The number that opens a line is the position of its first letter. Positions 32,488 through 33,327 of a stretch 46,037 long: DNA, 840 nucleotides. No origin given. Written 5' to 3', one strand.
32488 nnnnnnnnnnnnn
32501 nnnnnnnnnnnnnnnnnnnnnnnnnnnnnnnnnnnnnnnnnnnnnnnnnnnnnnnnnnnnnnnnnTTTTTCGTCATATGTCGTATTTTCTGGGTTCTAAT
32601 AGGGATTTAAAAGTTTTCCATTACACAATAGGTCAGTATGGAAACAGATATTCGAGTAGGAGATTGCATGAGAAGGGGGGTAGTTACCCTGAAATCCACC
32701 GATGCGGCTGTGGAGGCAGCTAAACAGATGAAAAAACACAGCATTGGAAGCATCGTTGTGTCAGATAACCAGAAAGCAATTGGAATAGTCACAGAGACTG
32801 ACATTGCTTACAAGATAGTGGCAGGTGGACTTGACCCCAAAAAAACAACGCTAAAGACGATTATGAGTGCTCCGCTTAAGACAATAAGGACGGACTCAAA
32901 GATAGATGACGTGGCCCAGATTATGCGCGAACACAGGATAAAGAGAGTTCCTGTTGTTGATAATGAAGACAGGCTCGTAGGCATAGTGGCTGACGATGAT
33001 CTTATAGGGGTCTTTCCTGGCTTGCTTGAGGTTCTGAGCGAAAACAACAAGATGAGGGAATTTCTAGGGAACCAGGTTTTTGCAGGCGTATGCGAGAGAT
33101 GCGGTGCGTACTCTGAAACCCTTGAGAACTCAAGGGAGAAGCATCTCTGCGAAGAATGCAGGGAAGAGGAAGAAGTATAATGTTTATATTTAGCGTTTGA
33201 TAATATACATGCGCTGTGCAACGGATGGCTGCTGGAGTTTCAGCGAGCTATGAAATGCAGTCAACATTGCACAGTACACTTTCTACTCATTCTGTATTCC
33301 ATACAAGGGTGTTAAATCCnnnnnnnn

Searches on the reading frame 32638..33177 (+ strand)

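Call 43: search_protein_families(library=pfam, proteins=[window:32638-33177:+], max_evalue=0.01)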
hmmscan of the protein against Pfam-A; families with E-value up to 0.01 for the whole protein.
window:32638-33177:+ (180 aa): 2 families
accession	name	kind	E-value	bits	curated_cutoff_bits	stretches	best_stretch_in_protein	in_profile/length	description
PF00571.33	CBS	-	6.5e-28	97.3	24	2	73-126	2-55/57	CBS domain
PF06827.20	zf-FPG_IleRS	-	0.0013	18.9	21.3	1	151-175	3-28/30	Zinc finger found in FPG and IleRS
